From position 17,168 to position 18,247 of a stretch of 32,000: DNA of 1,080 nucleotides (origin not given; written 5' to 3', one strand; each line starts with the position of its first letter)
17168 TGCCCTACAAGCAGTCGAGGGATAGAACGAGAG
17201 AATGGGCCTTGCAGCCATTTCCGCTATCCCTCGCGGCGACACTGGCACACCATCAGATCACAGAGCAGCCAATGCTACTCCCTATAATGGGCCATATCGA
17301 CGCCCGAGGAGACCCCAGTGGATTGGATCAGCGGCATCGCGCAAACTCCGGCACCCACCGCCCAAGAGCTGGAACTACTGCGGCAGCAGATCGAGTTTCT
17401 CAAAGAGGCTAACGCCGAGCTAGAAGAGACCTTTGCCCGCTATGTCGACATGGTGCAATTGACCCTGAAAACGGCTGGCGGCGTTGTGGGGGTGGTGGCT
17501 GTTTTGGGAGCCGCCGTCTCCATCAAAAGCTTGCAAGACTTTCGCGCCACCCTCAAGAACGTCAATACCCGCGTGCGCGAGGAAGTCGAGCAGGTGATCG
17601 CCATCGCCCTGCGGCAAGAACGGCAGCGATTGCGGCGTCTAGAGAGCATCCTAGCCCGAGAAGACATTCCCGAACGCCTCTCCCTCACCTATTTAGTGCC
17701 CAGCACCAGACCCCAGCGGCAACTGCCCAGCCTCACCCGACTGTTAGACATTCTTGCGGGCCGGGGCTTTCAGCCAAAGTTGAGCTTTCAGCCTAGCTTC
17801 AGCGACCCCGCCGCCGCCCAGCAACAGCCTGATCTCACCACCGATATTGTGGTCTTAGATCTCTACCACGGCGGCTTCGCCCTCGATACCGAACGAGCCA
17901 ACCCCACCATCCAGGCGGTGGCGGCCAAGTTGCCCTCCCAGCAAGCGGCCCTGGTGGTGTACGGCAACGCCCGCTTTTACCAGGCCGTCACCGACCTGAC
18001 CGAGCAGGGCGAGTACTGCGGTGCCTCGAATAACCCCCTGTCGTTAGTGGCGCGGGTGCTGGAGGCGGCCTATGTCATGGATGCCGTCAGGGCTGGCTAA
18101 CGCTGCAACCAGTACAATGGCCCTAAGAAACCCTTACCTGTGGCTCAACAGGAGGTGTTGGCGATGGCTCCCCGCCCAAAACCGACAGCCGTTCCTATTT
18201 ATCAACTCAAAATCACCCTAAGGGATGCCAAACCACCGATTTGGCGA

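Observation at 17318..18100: Second, high-GC paralogue of the operon-terminal membrane protein sits divergently at the CRISPR leader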

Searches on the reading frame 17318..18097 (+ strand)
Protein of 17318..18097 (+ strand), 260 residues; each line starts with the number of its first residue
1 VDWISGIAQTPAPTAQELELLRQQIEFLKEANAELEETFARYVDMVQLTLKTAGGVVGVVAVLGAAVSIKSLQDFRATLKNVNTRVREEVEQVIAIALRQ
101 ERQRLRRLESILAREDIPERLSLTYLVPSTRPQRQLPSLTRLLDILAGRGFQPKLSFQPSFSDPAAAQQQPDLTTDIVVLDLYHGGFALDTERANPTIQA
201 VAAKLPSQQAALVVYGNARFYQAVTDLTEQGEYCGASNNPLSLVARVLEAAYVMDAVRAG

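Call 8: search_protein_families(library=pfam, proteins=[window:17318-18097:+], max_evalue=1)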
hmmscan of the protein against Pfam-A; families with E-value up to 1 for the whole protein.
window:17318-18097:+ (260 aa): 2 families
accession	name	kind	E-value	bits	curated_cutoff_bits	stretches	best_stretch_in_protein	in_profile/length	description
PF17589.7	DUF5487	-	0.06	13.9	27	1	31-59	14-42/66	Family of unknown function (DUF5487)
PF06005.17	ZapB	-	0.25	12.3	31.5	0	16-38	18-40/71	Cell division protein ZapB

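Call 9: search_protein_families(library=padloc, proteins=[window:17318-18097:+], max_evalue=1)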
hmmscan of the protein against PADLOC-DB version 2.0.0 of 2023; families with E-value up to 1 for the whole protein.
window:17318-18097:+ (260 aa): 2 families
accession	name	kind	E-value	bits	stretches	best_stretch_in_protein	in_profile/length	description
PDLC01156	Mem_02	-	1.8e-22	78.3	1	7-255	21-231/235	Membrane protein (2TM) with a globular domain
PDLC01054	C3a55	-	5.4e-19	67.1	1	9-256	24-253/256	ABC permease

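Call 10: search_protein_families(library=ncbifam, proteins=[window:17318-18097:+], max_evalue=1)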
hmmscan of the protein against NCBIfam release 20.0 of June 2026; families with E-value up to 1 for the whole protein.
window:17318-18097:+ (260 aa): 1 family
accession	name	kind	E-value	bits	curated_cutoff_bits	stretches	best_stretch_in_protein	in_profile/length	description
NF033928.1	alph_xenorhab_A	subfamily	0.07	12.4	125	1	19-93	185-254/339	alpha-xenorhabdolysin family binary toxin subunit A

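Call 19: find_homologous_proteins(query=window:17318-18097:+, max_evalue=0.001)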
Query window:17318-18097:+ (260 aa): 26 proteins with E <= 0.001 among 5639 candidates.
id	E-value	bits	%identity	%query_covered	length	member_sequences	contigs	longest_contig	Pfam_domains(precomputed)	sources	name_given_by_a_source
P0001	3.1e-147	506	91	100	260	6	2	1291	-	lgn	-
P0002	7.8e-134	463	85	100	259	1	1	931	-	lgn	-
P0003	1.8e-100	353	64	99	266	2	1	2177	-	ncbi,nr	ncbi:MAG: hypothetical protein F6K04_24635 [Leptolyngbya sp. SIO4C5]|nr:hypothetical protein [Leptol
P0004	1.6e-93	331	58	100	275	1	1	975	-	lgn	-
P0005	2.9e-93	330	61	99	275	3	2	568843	-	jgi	jgi:hypothetical protein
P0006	1.0e-90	322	59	99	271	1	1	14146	-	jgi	jgi:hypothetical protein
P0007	9.3e-90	318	61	93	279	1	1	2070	-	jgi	jgi:hypothetical protein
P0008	1.0e-88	315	58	99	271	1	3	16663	-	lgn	-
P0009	8.9e-88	312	56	99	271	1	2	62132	-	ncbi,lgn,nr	ncbi:MAG: hypothetical protein HC865_04775 [Cyanobacteria bacterium RU_5_0]|nr:hypothetical protein 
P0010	3.4e-87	310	58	100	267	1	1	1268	-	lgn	-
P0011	2.3e-86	307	58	99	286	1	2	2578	-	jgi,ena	jgi:hypothetical protein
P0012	1.4e-83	298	60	93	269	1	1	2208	-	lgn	-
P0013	2.8e-82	294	57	100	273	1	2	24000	-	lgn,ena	-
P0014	9.6e-79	282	55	99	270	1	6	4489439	-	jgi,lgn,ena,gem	-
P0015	1.2e-75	272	53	99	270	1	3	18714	-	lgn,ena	-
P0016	1.3e-72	262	52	93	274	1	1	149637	-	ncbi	ncbi:MAG: hypothetical protein ACTS2F_07755 [Thainema sp.]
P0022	1.4e-62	229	48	100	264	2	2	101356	-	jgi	jgi:hypothetical protein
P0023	1.5e-62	229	48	97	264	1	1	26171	-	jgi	jgi:hypothetical protein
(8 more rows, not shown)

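Call 21: find_encoding_contigs(protein=P0016, flank=10000, max_places=2)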
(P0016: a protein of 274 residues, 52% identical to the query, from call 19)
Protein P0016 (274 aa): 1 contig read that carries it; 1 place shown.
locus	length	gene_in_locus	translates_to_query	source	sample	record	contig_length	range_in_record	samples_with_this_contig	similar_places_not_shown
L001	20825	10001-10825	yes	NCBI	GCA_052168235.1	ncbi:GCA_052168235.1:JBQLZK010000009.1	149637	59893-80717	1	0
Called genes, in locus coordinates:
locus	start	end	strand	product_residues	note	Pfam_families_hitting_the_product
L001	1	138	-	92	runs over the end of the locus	PF09827:CRISPR_Cas2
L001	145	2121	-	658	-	PF00078:RVT_1, PF01867:Cas_Cas1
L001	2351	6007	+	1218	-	-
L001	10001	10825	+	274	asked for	-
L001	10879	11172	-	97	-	PF09827:CRISPR_Cas2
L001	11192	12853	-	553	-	PF01930:Cas_Cas4, PF12705:PDDEXK_1, PF01867:Cas_Cas1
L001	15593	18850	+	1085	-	PF12469:Cmr2_N, PF22335:Cas10-Cmr2_palm2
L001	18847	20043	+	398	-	PF09700:Cas_Cmr3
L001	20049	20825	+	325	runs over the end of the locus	PF03787:RAMPs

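Call 22: find_encoding_contigs(protein=P0005, flank=10000, max_places=2)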
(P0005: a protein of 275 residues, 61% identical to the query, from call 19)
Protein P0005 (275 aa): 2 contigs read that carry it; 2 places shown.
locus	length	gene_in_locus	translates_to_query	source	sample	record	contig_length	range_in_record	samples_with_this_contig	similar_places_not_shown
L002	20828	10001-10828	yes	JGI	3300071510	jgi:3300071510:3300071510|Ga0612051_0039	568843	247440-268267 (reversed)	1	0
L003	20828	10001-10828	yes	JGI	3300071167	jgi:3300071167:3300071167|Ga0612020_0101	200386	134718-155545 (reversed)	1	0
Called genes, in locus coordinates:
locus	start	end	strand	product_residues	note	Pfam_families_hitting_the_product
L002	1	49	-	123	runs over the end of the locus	PF22296:bAvd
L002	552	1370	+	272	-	PF03781:FGE-sulfatase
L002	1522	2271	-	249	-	PF08291:Peptidase_M15_3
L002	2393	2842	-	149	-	-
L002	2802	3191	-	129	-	-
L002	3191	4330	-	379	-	-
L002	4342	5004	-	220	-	-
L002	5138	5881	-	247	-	PF07888:CALCOCO1 (weak)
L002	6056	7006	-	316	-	PF04233:Phage_Mu_F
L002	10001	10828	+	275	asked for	-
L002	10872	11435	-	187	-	PF05685:Uma2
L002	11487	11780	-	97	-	PF09827:CRISPR_Cas2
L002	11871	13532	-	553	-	PF01930:Cas_Cas4, PF12705:PDDEXK_1 (weak), PF01867:Cas_Cas1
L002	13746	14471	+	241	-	PF20247:DUF6602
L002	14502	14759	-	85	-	-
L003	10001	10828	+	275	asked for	-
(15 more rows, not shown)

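Call 30: search_solved_structures(query=A1, max_evalue=10, show_alignments=2)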
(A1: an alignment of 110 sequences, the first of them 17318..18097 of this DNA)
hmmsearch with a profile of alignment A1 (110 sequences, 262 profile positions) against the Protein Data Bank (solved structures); distinct sequences matched with E-value up to 10: 0.

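Call 34: find_related_loci(query=A2, collection=genome_contigs, flank=10000)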
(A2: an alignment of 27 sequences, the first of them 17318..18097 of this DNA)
Query A2 (260 aa) in genome_contigs; peptide patterns used: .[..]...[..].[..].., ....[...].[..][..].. (x = any residue, [..] = any of these).
71 stretches matched a pattern; 7 encode a relative of the query (tblastn E <= 1e-3); 7 distinct loci.
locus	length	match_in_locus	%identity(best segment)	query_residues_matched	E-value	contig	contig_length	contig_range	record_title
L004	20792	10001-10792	64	1-258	4e-110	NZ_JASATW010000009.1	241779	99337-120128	Sphaerothrix gracilis Ecp01 Spahero_9, whole genome shotgun sequence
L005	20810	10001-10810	56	1-258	3e-97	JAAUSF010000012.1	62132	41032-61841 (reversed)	MAG: Cyanobacteria bacterium RU_5_0 NODE_112_length_62132_cov_21.233836, whole genome shotgun sequence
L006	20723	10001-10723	52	17-258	1e-79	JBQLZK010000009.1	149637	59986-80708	MAG: Thainema sp. isolate MCC5402 contig_9, whole genome shotgun sequence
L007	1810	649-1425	46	1-257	4e-76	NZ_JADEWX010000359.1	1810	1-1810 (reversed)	Nodosilinea sp. LEGE 07088 NODE_2485_length_1810_cov_29.7843, whole genome shotgun sequence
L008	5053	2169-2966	47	1-256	4e-72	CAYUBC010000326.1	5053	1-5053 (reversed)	MAG TPA_asm: uncultured bacterium isolate SRP072547_co2_422 genome assembly, contig: NODE_39914_length_5053_cov_4.420368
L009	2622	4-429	45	125-257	4e-33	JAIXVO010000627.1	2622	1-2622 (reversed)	MAG: Cyanobacteriota bacterium isolate D1_MAG_00067 pond_D1_MAG_00067_000000000400, whole genome shotgun sequence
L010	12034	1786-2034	53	178-260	6e-23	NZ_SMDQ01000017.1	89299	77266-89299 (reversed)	Nodosilinea sp. P-1105 NODE_17, whole genome shotgun sequence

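Call 38: predict_structure(alignment_id=A1)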
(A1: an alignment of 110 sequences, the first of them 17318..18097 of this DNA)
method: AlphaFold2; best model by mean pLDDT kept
length: 260 residues; sequences in the alignment: 110
mean_pLDDT: 82.6   pTM: 0.65
mean pLDDT of the five models: 82.6, 80.6, 78.0, 78.0, 77.4
residues with pLDDT >= 90: 144; 70-90: 46; 50-70: 39; < 50: 31
segments of 3 or more residues with pLDDT < 50: 1-12, 53-70
pLDDT, mean of each block of 10 residues (from residue 1): 40 62 67 62 55 45 44 66 79 86 88 91 98 96 97 98 96 98 97 98 97 96 98 97 98 95
secondary structure, 60 per line:
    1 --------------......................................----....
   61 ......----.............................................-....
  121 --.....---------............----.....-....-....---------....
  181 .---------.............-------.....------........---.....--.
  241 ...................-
elements in order: H15-52 H57-66 H71-115 H117-120 E123-127 H137-148 E153-157 H159-162 H164-167 E177-181 H191-203 E211-215 H222-229 E233-237 H240-259

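Call 40: search_protein_families(library=pfam, proteins=[L001:2351-6007:+, L001:145-2121:-], max_evalue=0.01)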
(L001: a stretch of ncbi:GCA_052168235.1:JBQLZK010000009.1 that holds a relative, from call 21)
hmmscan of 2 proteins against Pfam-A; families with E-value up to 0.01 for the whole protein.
L001:2351-6007:+ (1218 aa): 4 families
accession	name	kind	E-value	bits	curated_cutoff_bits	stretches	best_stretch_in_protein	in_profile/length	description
PF25199.1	nSTAND_NTPase5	-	6.8e-05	23.2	34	0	137-180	24-66/145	Novel STAND NTPase 5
PF05729.18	NACHT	-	0.0007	19.9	26.7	0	157-343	2-165/167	NACHT domain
PF13401.12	AAA_22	-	0.0014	19.4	27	0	154-277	4-101/130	AAA domain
PF13191.12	AAA_16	-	0.0045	17.9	32.6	1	150-269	19-142/167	AAA ATPase domain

L001:145-2121:- (658 aa): 3 families
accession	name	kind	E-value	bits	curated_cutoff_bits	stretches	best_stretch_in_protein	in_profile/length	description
PF01867.21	Cas_Cas1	-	5.4e-92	308.4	22.3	1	328-612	1-283/283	CRISPR associated protein Cas1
PF00078.32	RVT_1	-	4.8e-35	121.6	29.6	1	63-269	2-205/205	Reverse transcriptase (RNA-dependent DNA polymerase)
PF00680.25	RdRP_1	-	4.5e-05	22.8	23.9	1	207-275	328-397/450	Viral RNA-dependent RNA polymerase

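Call 44: fold_search(model_id=the predicted structure, library=pdb)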
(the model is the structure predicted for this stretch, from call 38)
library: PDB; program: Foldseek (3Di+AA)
matches with E <= 10: 1228; with E <= 0.001: 4
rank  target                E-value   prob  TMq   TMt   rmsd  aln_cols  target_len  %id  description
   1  4n0p_B                5.2e-04  1.00  0.33  0.57   4.8       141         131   16  Crystal structure of a pilus assembly protein CpaE (CC_2943) from Caulobacter crescentus CB15 at 1.75 A resolution (PS (released 2013-11-27)
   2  4n0p_A                5.9e-04  1.00  0.34  0.59   4.4       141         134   16  Crystal structure of a pilus assembly protein CpaE (CC_2943) from Caulobacter crescentus CB15 at 1.75 A resolution (PS (released 2013-11-27)
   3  4myr_C                7.6e-04  1.00  0.33  0.60   4.6       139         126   13  Crystal structure of a putative CpaE2 pilus assembly protein (CpaE2) from Sinorhizobium meliloti 1021 at 2.72 A resolu (released 2013-10-16)
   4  4myr_A                9.1e-04  1.00  0.32  0.59   5.1       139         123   14  Crystal structure of a putative CpaE2 pilus assembly protein (CpaE2) from Sinorhizobium meliloti 1021 at 2.72 A resolu (released 2013-10-16)
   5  4n0p_H                1.0e-03  1.00  0.33  0.61   4.6       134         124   15  Crystal structure of a pilus assembly protein CpaE (CC_2943) from Caulobacter crescentus CB15 at 1.75 A resolution (PS (released 2013-11-27)
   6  4myr_B                1.3e-03  1.00  0.35  0.64   4.5       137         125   13  Crystal structure of a putative CpaE2 pilus assembly protein (CpaE2) from Sinorhizobium meliloti 1021 at 2.72 A resolu (released 2013-10-16)
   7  4myr_D                1.5e-03  1.00  0.33  0.62   4.7       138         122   12  Crystal structure of a putative CpaE2 pilus assembly protein (CpaE2) from Sinorhizobium meliloti 1021 at 2.72 A resolu (released 2013-10-16)
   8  4n0p_G                1.7e-03  1.00  0.33  0.57   4.4       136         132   16  Crystal structure of a pilus assembly protein CpaE (CC_2943) from Caulobacter crescentus CB15 at 1.75 A resolution (PS (released 2013-11-27)
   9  4n0p_C                1.7e-03  1.00  0.32  0.54   4.9       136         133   18  Crystal structure of a pilus assembly protein CpaE (CC_2943) from Caulobacter crescentus CB15 at 1.75 A resolution (PS (released 2013-11-27)
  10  5xra                  2.7e-03  0.94  0.27  0.19   8.8       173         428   12  Crystal structure of the human CB1 in complex with agonist AM11542 (released 2017-07-12)
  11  8ted_B                4.7e-03  1.00  0.34  0.19   4.8       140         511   11  PorX primitive orthorhombic crystal form (released 2024-04-17)
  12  4mld_A                5.0e-03  0.99  0.33  0.55   5.1       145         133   11  X-ray structure of ComE D58E REC domain from Streptococcus pneumoniae (released 2014-02-19)
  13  3mf4_A                8.3e-03  1.00  0.37  0.39   4.9       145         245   14  Crystal structure of putative two-component system response regulator/ggdef domain protein (released 2010-04-14)
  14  8p6f_B                8.9e-03  1.00  0.32  0.18   4.7       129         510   11  Crystal structure of PorX-Fj (released 2024-04-03)
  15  3lkv                  9.5e-03  0.93  0.27  0.24  14.3       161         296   14  Crystal structure of conserved domain protein from vibrio cholerae o1 biovar eltor str. n16961 (released 2010-03-02)
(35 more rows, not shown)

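Call 45: search_protein_representatives(alignment_id=A1)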
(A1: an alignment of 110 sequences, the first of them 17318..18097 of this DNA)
Query: 110 sequences, 262 profile positions. Proteins with E-value up to 0.001 (for the whole library): 177; up to 1e-10: 137; up to 1e-30: 68. The best 150 are listed.
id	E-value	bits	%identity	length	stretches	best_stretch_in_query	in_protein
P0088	1.6e-101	355.7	-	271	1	5-260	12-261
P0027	1.9e-88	312.8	-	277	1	5-258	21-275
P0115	8.8e-78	277.8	-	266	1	3-260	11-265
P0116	2.6e-71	256.6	-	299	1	9-258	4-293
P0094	1.5e-70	254.1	-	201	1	3-196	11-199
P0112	5.4e-66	239.2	-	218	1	3-177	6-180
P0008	1.7e-63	231.0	-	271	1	1-258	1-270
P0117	4.3e-62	226.4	-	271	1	17-259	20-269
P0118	2.1e-61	224.1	-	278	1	1-259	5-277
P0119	1.2e-56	208.6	-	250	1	6-258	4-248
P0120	1.8e-54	201.4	-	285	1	14-258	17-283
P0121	2.1e-54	201.2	-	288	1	1-260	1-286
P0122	2.4e-50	187.9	-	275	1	14-256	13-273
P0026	1.1e-49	185.7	-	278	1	4-258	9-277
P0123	2.0e-49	184.9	-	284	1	29-261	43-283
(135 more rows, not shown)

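Call 54: search_protein_families(library=pfam, proteins=[L002:13746-14471:+], max_evalue=0.001)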
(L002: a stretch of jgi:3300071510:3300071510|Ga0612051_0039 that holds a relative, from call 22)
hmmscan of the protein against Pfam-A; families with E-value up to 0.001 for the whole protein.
L002:13746-14471:+ (241 aa): 1 family
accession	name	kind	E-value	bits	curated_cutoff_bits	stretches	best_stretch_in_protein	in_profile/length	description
PF20247.3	DUF6602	-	5.8e-31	106.9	27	1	25-127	4-104/104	Domain of unknown function (DUF6602)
